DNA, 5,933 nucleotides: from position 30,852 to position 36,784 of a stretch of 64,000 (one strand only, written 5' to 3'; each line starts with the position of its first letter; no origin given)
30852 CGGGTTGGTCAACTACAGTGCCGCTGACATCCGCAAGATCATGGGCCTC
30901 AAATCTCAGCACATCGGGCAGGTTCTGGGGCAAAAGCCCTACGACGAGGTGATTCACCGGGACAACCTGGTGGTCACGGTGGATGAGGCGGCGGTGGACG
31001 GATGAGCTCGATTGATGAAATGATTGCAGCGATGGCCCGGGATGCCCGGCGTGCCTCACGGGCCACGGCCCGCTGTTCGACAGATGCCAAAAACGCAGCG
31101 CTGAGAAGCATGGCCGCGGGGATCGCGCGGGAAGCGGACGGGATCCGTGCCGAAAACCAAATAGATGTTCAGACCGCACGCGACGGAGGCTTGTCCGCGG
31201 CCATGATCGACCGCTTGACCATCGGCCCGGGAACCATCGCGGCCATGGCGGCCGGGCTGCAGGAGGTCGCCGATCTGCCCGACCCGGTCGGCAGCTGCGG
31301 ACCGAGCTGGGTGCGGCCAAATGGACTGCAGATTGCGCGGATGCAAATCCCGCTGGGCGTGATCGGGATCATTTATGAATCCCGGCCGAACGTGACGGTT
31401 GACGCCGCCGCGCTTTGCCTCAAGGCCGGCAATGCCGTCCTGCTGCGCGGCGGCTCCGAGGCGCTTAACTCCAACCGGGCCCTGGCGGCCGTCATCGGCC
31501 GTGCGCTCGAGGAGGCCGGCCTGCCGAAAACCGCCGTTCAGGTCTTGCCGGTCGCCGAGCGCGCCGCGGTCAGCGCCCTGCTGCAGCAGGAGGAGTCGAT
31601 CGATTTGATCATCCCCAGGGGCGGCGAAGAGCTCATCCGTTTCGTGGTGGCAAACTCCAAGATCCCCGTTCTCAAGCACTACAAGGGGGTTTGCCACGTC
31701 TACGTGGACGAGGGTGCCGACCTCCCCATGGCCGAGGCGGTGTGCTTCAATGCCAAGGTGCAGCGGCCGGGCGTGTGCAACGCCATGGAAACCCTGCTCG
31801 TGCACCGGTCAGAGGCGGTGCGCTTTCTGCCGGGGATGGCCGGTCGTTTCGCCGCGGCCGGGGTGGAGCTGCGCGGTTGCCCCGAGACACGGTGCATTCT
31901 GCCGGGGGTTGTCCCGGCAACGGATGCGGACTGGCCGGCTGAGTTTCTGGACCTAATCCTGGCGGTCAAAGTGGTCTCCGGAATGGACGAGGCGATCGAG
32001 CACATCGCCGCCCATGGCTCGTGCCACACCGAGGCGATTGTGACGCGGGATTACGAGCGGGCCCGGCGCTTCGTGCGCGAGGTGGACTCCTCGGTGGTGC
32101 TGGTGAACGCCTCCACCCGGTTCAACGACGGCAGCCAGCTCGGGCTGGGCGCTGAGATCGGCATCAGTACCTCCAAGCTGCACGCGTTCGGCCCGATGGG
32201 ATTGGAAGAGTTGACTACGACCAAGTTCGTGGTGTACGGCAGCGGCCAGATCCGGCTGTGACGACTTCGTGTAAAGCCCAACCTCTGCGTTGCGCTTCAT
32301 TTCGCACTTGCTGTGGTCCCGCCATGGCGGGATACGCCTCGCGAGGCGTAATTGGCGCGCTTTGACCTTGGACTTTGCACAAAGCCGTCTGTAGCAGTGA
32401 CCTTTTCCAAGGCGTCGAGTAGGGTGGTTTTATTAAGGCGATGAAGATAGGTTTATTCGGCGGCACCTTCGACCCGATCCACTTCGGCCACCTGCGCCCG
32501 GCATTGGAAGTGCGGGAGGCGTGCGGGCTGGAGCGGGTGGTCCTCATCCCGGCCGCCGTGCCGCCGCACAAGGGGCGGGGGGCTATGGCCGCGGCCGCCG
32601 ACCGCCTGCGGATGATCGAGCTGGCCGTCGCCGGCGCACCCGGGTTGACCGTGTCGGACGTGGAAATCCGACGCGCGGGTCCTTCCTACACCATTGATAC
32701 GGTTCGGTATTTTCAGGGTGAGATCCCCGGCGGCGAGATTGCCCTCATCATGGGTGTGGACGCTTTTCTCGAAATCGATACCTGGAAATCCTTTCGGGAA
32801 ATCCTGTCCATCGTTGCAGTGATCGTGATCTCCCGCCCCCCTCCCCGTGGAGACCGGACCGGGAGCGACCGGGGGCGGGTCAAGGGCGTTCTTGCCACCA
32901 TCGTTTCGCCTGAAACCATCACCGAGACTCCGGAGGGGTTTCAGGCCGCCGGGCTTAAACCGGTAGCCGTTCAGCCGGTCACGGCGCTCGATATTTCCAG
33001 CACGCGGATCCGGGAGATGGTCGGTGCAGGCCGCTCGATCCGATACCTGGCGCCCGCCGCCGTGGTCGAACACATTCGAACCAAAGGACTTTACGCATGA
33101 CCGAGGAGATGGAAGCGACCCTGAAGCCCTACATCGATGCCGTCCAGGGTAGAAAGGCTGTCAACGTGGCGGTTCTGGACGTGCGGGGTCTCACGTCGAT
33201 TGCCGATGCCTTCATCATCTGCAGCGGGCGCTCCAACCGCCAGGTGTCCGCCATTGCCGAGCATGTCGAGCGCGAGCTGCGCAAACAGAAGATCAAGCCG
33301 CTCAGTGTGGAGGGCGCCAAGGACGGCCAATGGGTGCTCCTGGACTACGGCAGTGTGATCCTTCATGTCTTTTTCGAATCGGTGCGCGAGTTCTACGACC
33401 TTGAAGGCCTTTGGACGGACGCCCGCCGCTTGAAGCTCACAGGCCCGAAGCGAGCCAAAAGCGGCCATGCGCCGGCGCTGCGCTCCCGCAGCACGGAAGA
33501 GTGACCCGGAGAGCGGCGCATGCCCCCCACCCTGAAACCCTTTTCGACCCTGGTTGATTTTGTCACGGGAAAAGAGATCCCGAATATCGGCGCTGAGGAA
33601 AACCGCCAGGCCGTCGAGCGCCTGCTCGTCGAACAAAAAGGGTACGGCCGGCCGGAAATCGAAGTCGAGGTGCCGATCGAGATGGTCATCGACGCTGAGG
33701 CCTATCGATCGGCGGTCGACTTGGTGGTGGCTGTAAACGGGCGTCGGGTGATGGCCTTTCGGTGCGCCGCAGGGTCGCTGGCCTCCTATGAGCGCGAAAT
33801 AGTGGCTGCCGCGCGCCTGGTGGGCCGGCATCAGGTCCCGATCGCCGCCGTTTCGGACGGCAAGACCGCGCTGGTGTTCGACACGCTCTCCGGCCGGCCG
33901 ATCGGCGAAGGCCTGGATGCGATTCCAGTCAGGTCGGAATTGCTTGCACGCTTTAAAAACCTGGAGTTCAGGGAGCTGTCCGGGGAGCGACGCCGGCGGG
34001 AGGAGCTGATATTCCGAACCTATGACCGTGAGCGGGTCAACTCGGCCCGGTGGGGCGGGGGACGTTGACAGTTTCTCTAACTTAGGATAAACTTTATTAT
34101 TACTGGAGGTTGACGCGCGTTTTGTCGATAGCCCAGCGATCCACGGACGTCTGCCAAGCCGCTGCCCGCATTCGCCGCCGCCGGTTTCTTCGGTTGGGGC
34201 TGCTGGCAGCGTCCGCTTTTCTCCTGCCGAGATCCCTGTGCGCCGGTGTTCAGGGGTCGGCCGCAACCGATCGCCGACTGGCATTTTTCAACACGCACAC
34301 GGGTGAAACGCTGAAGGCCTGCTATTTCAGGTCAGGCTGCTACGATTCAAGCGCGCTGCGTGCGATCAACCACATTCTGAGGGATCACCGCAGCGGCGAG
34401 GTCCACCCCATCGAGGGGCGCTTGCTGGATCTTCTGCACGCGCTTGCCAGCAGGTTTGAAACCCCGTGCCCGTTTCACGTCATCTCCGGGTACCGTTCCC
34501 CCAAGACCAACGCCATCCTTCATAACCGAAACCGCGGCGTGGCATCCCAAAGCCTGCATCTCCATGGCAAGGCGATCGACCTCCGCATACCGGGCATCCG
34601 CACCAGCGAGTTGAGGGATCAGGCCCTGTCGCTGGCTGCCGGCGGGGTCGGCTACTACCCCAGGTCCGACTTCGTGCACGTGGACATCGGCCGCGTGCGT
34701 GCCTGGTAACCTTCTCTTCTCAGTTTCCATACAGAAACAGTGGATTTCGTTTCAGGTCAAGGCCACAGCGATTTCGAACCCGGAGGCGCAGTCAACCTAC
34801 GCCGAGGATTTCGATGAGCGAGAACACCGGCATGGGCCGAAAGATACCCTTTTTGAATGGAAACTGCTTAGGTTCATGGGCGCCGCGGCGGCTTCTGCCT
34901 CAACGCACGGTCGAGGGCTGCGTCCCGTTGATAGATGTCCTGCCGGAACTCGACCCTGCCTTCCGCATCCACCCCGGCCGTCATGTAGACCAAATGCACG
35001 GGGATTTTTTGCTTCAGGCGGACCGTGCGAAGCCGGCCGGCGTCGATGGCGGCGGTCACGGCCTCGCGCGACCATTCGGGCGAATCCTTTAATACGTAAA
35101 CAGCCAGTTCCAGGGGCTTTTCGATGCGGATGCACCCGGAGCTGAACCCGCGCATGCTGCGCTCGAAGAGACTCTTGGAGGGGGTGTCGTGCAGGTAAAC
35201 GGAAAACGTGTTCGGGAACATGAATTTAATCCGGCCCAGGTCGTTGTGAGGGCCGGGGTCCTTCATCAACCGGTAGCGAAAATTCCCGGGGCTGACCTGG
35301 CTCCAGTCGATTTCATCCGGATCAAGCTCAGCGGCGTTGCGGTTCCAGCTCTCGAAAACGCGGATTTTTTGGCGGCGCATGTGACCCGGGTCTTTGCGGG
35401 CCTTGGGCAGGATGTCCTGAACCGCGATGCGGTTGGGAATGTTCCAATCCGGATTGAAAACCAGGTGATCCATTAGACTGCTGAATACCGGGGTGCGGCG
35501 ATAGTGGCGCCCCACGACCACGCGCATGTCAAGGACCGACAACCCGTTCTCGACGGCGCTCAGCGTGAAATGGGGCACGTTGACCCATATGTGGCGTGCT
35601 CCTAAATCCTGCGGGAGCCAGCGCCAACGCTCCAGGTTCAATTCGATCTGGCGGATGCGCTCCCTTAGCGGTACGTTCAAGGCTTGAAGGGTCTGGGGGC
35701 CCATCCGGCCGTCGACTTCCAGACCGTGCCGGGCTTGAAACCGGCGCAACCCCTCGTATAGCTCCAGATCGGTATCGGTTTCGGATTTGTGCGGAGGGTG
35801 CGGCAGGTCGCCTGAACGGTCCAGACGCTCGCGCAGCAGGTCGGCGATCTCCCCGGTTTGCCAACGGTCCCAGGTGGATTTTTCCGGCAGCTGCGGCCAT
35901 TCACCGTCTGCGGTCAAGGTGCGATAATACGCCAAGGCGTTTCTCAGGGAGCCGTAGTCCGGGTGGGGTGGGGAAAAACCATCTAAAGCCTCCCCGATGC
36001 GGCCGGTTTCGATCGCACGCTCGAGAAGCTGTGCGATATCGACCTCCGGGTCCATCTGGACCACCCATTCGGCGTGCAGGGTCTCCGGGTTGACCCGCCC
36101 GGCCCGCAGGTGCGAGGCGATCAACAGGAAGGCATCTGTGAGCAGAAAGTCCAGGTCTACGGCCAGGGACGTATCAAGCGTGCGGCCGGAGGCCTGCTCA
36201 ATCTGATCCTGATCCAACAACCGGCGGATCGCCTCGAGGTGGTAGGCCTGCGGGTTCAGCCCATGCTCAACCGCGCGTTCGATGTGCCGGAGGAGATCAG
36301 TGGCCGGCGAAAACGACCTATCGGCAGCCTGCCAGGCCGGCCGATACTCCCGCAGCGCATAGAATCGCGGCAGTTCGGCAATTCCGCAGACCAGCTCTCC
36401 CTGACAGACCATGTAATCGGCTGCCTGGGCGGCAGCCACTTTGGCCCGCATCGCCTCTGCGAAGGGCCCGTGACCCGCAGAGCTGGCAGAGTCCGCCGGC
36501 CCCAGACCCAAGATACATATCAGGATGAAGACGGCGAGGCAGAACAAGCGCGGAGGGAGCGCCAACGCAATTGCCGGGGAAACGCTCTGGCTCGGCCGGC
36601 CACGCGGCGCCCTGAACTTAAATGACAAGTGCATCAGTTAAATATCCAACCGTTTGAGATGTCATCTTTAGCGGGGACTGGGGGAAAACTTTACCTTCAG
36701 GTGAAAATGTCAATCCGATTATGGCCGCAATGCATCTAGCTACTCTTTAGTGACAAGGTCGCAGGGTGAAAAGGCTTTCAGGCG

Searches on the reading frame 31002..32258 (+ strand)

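Call 38: search_protein_families(library=ncbifam, proteins=[window:31002-32258:+], max_evalue=1e-8)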
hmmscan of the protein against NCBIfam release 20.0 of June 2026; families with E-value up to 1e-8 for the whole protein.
window:31002-32258:+ (419 aa): 8 families
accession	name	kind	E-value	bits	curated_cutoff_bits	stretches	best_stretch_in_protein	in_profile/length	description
NF001221.0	PRK00197.1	equivalog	1.1e-180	600.8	289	1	4-418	3-417/418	glutamate-5-semialdehyde dehydrogenase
TIGR00407.1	proA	equivalog_domain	4.2e-142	473.7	317.45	1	15-408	1-398/398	glutamate-5-semialdehyde dehydrogenase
TIGR01092.1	P5CS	equivalog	1.6e-101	340.7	796.75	1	9-417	289-694/715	delta l-pyrroline-5-carboxylate synthetase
NF010378.0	PRK13805.1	equivalog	1.5e-13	49.6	951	1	112-267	105-261/872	bifunctional acetaldehyde-CoA/alcohol dehydrogenase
TIGR02518.1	EutH_ACDH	equivalog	3.7e-13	49.1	620.1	1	111-264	98-251/488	acetaldehyde dehydrogenase (acetylating)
NF052305.1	DioxValDhHalo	equivalog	2.4e-11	43.2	750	0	317-373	387-443/483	2,5-dioxovalerate dehydrogenase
NF047625.1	AcylSulfactDhSauS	equivalog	2.9e-10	39.5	600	0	111-252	96-236/464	acylating sulfoacetaldehyde dehydrogenase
NF011927.0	PRK15398.1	subfamily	1e-09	37.6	403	0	107-245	120-257/465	aldehyde dehydrogenase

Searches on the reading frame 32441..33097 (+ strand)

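Call 38: search_protein_families(library=ncbifam, proteins=[window:32441-33097:+], max_evalue=1e-8)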
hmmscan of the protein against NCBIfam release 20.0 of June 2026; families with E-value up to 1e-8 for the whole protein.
window:32441-33097:+ (219 aa): 10 families
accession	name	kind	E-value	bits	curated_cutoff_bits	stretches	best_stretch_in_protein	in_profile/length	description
NF000839.0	PRK00071.1-1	equivalog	4.1e-53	180.5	187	1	4-219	9-216/219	nicotinate-nucleotide adenylyltransferase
NF000840.1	PRK00071.1-3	equivalog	2.8e-50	170.6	150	1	2-218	7-198/201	nicotinate-nucleotide adenylyltransferase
TIGR00482.1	TIGR00482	equivalog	1.7e-47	162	112.45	1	5-218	1-194/194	nicotinate (nicotinamide) nucleotide adenylyltransferase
NF000841.0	PRK00071.1-4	equivalog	2e-42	145.2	197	1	2-133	8-139/194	nicotinate-nucleotide adenylyltransferase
NF005519.0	PRK07152.1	equivalog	1.7e-33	116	315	1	1-218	1-184/361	nicotinate-nucleotide adenylyltransferase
NF005410.0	PRK06973.1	equivalog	4.2e-31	108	214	1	2-213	23-236/243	nicotinate-nucleotide adenylyltransferase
NF000843.0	PRK00071.2-2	equivalog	1.7e-27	96.3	240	1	1-193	12-196/212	nicotinate-nucleotide adenylyltransferase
NF000846.0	PRK00071.2-5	equivalog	2.5e-16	59.8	329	1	1-134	19-150/210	nicotinate-nucleotide adenylyltransferase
NF000845.0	PRK00071.2-4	equivalog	1.3e-15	57.3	210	1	1-134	8-139/197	nicotinate-nucleotide adenylyltransferase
TIGR00125.1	cyt_tran_rel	domain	1.4e-10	41.2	27.7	1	3-65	1-62/65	adenylyltransferase/cytidyltransferase family protein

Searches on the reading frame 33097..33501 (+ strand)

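Call 38: search_protein_families(library=ncbifam, proteins=[window:33097-33501:+], max_evalue=1e-8)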
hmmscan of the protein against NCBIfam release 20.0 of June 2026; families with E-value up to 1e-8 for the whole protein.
window:33097-33501:+ (135 aa): 1 family
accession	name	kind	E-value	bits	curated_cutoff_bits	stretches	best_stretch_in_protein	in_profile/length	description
TIGR00090.1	rsfS_iojap_ybeB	equivalog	8.7e-35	118.9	56.9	1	12-106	5-99/99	ribosome silencing factor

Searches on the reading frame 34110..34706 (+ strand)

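Call 38: search_protein_families(library=ncbifam, proteins=[window:34110-34706:+], max_evalue=1e-8)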
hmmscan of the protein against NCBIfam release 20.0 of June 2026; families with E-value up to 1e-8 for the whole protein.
window:34110-34706:+ (199 aa): 1 family
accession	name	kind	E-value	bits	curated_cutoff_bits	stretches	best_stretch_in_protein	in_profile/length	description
NF053624.1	PtglEndpepMepK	equivalog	1.3e-59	201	185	1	23-199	1-176/176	peptidoglycan L,D-endopeptidase MepK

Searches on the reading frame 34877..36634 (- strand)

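Call 38: search_protein_families(library=ncbifam, proteins=[window:34877-36634:-], max_evalue=1e-8)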
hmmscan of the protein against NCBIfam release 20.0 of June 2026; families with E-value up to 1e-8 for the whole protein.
window:34877-36634:- (586 aa): 1 family
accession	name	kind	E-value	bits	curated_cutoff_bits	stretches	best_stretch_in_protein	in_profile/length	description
NF007891.0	PRK10594.1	equivalog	3.7e-97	326.6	425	1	286-574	316-602/617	L,D-transpeptidase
